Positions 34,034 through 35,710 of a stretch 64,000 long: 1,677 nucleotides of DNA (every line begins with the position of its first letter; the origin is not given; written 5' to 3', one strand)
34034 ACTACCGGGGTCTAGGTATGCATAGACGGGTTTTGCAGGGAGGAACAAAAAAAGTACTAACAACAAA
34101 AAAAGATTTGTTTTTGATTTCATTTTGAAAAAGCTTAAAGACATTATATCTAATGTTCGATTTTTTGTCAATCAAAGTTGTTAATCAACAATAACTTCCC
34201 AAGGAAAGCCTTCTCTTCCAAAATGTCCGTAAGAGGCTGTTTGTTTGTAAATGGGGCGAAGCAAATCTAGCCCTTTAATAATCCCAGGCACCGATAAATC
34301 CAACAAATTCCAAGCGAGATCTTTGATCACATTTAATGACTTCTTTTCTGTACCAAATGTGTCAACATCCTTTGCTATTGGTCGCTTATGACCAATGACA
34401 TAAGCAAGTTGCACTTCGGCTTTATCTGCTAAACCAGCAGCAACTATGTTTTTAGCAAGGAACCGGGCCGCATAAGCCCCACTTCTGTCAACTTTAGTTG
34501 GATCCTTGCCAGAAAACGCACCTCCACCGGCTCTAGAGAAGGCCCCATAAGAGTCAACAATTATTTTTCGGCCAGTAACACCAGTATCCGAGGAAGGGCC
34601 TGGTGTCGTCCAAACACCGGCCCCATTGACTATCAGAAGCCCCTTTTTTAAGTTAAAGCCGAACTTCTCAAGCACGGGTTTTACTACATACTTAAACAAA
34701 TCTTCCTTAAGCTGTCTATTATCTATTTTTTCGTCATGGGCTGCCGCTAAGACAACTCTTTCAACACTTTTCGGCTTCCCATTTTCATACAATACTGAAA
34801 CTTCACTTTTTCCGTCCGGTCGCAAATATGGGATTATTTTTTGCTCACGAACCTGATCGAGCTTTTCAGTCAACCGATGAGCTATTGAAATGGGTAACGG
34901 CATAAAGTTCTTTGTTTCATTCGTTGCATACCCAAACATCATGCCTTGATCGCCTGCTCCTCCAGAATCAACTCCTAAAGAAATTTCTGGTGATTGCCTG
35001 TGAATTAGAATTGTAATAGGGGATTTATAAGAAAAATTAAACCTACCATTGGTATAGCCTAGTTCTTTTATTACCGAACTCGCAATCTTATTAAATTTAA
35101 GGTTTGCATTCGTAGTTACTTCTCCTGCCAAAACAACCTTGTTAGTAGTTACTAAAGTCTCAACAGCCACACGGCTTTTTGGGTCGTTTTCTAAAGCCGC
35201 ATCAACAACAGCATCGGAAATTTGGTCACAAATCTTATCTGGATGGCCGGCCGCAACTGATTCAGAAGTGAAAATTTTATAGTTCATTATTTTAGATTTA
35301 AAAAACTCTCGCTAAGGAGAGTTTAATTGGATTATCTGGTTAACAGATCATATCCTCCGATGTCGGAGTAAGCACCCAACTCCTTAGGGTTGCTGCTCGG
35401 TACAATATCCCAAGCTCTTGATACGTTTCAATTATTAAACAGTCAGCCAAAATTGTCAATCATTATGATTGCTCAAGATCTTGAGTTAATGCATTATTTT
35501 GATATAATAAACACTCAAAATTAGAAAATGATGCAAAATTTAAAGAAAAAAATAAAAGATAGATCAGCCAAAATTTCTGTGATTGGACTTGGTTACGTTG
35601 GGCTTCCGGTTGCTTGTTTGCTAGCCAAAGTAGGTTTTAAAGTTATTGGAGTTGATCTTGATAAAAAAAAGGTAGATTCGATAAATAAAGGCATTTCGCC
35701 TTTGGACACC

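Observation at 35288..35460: metK leader carries an S-box-like (SAM-I family) riboswitch with a terminator/antiterminator expression platform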

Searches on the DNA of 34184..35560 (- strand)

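Call 3: search_rna_families(source=window, start=35200, end=35560, threshold=evalue, max_evalue=10, show_alignments=6)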
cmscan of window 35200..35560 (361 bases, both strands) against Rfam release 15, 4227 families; matches with E-value up to 10: 6.
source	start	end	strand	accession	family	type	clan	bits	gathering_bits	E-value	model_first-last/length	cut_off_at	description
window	35347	35427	-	RF00162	SAM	Cis-reg; riboswitch;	CL00012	26.2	44.4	0.00082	1-108/108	no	SAM riboswitch aptamer (S box leader)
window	35266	35324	+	RF01615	ceN111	Gene; snRNA; snoRNA; CD-box;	-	17.4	43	1.9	1-70/70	no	Nematode snoRNA ceN111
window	35262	35360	-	RF00149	snoZ103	Gene; snRNA; snoRNA; CD-box;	-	16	44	2.4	1-100/100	no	Small nucleolar RNA Z103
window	35212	35294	-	RF01188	snR56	Gene; snRNA; snoRNA; CD-box;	CL00049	15.6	54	8.9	1-84/84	no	Small nucleolar RNA snR56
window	35211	35295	-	RF00476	snosnR61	Gene; snRNA; snoRNA; CD-box;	CL00051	15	45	7.3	1-85/85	no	Small nucleolar RNA snR61/Z1/Z11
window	35427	35502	-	RF01295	SCARNA7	Gene; snRNA; snoRNA; scaRNA;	-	8.4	65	4.7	1-330/330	no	Small Cajal body-specific RNA 7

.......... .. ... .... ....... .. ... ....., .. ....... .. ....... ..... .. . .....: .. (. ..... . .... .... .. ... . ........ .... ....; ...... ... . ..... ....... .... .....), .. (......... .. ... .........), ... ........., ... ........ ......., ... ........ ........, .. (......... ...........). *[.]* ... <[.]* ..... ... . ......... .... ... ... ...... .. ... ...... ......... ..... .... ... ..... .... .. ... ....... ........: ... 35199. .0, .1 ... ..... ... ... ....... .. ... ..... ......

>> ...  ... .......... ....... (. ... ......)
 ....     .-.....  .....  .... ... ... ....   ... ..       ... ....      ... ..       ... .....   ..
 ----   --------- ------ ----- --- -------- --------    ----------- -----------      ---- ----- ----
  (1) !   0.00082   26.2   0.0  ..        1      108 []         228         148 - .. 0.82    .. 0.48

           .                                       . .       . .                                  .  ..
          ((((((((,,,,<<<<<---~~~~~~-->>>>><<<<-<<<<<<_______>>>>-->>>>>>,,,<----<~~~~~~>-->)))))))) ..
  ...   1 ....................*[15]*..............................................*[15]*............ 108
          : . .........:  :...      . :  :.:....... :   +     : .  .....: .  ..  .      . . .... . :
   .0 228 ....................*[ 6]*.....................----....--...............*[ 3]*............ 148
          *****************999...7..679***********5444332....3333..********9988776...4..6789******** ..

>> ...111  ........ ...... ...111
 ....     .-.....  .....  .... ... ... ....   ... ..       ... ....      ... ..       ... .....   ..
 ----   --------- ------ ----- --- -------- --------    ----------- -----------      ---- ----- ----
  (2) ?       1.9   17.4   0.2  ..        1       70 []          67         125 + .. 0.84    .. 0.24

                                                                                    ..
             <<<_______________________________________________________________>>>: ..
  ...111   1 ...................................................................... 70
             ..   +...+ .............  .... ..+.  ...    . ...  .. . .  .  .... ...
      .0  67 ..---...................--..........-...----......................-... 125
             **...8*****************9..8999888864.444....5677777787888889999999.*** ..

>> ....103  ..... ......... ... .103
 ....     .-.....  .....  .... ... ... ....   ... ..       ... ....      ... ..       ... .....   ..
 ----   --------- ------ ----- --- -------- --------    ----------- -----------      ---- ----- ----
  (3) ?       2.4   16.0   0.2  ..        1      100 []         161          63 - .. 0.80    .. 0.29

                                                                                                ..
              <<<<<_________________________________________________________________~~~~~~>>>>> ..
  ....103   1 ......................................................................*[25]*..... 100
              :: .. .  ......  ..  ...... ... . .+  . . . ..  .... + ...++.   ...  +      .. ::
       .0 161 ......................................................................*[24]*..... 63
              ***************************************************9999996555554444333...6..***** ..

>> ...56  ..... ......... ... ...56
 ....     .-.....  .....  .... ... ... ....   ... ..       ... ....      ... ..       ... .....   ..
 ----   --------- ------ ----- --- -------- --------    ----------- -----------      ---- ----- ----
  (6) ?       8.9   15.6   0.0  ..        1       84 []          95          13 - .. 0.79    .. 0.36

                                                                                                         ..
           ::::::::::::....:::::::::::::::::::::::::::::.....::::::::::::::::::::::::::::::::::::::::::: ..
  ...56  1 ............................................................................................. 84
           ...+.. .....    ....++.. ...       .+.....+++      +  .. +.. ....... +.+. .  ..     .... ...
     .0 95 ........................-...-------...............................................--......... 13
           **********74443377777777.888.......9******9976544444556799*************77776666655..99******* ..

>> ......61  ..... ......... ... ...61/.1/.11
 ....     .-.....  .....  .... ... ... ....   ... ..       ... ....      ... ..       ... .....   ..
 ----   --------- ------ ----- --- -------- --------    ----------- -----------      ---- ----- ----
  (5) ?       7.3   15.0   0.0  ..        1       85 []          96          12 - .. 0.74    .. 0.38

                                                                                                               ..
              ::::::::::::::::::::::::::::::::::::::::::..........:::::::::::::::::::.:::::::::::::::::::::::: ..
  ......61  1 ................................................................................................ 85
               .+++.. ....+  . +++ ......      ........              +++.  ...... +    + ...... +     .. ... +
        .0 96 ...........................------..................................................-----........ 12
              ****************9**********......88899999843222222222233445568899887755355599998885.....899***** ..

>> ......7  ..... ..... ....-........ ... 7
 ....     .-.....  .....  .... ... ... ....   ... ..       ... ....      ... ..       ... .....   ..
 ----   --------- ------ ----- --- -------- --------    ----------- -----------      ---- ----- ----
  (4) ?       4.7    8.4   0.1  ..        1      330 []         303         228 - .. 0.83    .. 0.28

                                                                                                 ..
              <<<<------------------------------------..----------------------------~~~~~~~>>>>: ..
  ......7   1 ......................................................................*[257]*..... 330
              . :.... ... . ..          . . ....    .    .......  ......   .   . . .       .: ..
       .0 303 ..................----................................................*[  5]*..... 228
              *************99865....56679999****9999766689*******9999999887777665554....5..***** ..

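Call 27: search_rna_families(sources=[L001, L162, L168, L169, L179, L181, L184, L185, L195, L198], threshold=evalue, max_evalue=0.1, show_alignments=10)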
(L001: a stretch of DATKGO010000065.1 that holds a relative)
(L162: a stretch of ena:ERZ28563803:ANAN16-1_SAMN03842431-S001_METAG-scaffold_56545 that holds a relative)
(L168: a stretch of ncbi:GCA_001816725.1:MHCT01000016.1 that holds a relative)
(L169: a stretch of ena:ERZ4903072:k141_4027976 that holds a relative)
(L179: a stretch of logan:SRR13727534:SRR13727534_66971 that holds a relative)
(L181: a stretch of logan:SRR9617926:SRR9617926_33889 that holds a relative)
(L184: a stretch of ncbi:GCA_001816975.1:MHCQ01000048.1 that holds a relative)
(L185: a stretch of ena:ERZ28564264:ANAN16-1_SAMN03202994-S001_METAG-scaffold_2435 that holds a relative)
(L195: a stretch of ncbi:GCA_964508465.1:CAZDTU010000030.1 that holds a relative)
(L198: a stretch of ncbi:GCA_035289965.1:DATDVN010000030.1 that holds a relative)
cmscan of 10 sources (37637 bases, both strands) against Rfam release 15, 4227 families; matches with E-value up to 0.1: 5.
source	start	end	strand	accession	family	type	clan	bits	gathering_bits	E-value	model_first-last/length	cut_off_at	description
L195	1050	1145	+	RF01725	SAM-I-IV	Cis-reg; riboswitch;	CL00012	50.3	41.1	1.7e-05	1-99/99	no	SAM-I/IV (S-adenosyl methionine) riboswitch aptamer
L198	1034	1162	+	RF01725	SAM-I-IV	Cis-reg; riboswitch;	CL00012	47.8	41.1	6.2e-05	1-99/99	no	SAM-I/IV (S-adenosyl methionine) riboswitch aptamer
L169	1071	1165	+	RF01725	SAM-I-IV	Cis-reg; riboswitch;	CL00012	45.7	41.1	0.00018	1-99/99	no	SAM-I/IV (S-adenosyl methionine) riboswitch aptamer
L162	1098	1210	+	RF01725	SAM-I-IV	Cis-reg; riboswitch;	CL00012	41.6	41.1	0.0014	1-99/99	no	SAM-I/IV (S-adenosyl methionine) riboswitch aptamer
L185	765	888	+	RF00162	SAM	Cis-reg; riboswitch;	CL00012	33.2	44.4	0.00076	1-108/108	no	SAM riboswitch aptamer (S box leader)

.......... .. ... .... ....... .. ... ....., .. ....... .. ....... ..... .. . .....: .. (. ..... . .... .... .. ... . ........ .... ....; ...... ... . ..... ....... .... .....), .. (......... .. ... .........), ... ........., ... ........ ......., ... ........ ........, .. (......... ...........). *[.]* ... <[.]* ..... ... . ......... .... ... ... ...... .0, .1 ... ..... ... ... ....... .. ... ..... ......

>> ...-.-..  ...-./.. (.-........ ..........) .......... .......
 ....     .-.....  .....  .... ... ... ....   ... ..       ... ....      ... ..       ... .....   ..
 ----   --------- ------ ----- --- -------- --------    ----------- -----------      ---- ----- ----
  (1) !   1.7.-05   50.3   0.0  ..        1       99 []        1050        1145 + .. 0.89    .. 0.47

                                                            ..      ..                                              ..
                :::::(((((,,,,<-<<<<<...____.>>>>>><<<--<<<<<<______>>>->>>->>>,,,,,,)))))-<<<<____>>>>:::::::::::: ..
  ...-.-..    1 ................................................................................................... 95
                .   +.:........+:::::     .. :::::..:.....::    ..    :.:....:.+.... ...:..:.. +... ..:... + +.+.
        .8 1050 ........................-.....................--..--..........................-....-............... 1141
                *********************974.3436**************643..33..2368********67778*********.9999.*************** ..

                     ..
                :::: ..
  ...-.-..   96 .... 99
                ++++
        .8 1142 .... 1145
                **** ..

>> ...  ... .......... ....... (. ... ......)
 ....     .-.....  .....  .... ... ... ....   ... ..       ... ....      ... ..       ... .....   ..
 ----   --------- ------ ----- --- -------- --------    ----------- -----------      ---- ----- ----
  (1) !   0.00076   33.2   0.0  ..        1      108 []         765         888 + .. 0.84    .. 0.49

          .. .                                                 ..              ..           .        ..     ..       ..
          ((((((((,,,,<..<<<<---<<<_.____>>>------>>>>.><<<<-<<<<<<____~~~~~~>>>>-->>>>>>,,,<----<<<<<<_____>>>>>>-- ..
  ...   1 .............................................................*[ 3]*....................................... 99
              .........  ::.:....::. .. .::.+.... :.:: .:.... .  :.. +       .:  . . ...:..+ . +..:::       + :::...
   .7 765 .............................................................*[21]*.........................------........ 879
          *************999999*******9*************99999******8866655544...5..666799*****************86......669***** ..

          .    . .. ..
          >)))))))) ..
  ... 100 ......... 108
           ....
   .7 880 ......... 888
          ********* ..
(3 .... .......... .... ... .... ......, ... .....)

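Call 49: build_rna_model(alignment_id=A2, structure=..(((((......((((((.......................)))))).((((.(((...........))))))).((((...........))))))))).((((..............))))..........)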
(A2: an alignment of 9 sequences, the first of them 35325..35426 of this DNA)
Model R1 built from alignment A2 (9 sequences, 133 columns); structure: as given.
model positions 114; base pairs 26; branch points 3; effective number of sequences 1.97; information 0.59 bits per position. Calibrated on 0.2 Mb of random sequence (short: E-values are rough).
structure used (alignment columns):
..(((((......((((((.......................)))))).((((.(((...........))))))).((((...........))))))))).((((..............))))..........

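Call 50: search_with_rna_model(model_id=R1, sources=[window, L001, L002, L003, L004, L005, L006, L007, L008, L009, L010, L011, L012, L013, L014, L015, L016, L017, L018, L019, L020, L021, L022, L023, L024, L025, L026, L027, L028, L029, L030, L031, L032, L033, L034, L035, L036, L037, L038, L039, L040, L041, L042, L043, L044, L045, L046, L047, L048, L049, L050, L051, L052, L053, L054, L055, L056, L057, L058, L059, L060, L061, L062, L063, L064, L065, L066, L067, L068, L069, L070, L071, L072, L073, L074, L075, L076, L077, L078, L079, L080, L081, L082, L083, L084, L085, L086, L087, L088, L089, L090, L091, L092, L093, L094, L095, L096, L097, L098, L099], max_evalue=1)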
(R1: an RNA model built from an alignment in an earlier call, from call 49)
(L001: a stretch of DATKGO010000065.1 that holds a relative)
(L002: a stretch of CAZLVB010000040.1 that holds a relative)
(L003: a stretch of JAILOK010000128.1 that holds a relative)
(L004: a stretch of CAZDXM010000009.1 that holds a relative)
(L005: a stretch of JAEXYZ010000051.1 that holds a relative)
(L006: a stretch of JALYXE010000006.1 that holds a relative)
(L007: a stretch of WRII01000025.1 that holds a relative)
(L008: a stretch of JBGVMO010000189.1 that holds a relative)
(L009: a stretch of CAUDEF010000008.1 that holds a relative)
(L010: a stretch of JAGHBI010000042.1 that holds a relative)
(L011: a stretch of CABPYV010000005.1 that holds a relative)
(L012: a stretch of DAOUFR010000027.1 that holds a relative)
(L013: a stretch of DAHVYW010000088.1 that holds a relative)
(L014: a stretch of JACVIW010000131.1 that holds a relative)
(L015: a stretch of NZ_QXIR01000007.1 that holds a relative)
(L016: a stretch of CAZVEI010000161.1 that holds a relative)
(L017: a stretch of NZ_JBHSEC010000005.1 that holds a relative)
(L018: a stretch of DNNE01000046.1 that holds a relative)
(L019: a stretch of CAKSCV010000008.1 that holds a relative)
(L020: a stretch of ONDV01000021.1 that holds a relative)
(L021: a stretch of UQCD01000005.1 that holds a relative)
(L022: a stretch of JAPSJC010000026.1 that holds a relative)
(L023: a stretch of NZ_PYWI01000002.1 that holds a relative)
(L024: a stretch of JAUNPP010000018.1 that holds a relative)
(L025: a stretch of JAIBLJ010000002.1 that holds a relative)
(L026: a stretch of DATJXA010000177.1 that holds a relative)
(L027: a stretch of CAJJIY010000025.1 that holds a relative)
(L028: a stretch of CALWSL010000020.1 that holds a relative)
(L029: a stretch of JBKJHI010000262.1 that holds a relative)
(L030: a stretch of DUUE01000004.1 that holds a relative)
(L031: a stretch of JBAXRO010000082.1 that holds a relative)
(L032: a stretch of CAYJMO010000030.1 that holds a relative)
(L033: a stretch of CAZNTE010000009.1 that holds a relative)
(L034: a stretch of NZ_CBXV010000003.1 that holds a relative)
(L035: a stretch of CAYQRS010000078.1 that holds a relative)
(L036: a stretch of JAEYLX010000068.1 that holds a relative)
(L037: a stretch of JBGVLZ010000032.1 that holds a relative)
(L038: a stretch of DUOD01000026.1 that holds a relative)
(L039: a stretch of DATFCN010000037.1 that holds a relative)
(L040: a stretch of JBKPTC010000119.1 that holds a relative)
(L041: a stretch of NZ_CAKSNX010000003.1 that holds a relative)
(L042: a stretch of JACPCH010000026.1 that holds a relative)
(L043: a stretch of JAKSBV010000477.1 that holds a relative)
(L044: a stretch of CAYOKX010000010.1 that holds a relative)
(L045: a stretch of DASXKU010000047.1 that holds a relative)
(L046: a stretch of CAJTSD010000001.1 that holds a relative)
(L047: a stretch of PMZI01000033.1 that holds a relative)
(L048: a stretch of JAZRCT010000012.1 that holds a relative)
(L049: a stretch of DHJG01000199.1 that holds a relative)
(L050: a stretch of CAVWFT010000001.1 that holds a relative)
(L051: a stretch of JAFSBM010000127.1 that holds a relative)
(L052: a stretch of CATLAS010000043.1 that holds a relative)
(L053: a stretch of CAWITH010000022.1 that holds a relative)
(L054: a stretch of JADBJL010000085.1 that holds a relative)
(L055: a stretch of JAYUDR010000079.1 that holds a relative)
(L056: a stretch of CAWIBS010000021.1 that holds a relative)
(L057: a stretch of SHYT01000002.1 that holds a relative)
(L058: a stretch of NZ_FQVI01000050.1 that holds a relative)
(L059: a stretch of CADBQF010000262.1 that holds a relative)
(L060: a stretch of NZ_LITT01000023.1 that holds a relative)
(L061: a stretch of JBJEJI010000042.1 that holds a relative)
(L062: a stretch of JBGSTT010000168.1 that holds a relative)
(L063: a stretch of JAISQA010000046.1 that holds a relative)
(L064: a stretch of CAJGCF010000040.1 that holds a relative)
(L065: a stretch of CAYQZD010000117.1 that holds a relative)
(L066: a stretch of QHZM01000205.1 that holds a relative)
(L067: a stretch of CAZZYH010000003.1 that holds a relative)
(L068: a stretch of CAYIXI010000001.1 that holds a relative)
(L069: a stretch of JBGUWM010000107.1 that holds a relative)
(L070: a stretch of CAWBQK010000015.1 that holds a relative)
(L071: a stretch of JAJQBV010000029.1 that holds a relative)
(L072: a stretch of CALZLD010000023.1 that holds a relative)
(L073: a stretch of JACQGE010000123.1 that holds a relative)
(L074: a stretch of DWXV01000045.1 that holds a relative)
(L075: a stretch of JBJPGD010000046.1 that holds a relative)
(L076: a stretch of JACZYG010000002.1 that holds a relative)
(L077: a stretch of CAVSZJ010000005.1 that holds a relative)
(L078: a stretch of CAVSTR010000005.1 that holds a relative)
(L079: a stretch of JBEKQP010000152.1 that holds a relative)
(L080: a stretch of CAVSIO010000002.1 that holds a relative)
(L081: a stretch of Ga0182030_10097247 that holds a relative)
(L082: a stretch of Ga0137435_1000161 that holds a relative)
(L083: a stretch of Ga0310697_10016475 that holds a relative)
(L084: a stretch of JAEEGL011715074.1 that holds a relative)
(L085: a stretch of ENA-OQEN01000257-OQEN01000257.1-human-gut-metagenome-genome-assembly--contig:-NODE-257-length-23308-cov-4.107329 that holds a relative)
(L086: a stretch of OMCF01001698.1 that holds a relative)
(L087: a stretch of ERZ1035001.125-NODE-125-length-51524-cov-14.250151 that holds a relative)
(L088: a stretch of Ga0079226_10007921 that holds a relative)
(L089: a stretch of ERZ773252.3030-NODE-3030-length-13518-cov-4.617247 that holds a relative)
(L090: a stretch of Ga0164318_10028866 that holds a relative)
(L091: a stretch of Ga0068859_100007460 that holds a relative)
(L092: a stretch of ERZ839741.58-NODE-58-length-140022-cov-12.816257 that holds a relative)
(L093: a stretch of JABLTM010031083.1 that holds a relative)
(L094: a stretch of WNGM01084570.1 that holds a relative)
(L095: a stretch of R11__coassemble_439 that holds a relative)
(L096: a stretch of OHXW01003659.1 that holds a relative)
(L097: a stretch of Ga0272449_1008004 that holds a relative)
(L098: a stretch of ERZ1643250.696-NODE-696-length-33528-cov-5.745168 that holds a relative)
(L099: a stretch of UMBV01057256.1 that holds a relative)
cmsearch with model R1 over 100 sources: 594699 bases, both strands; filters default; matches with E-value up to 1: 8.
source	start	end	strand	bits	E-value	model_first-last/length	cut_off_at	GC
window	35325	35426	-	78.9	2.4e-16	1-114/114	no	0.45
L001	2214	2349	+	42.9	1.6e-07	1-114/114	no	0.45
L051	2317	2441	+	29.6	0.0003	1-114/114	no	0.52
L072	2299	2413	+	26.7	0.0015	1-114/114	no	0.45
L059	1107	1227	+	23.1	0.012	1-114/114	no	0.51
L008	2074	2182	+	21.4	0.031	1-114/114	no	0.53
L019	2293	2418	+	19.9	0.072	1-114/114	no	0.51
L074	2309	2416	+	17.4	0.29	1-114/114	no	0.57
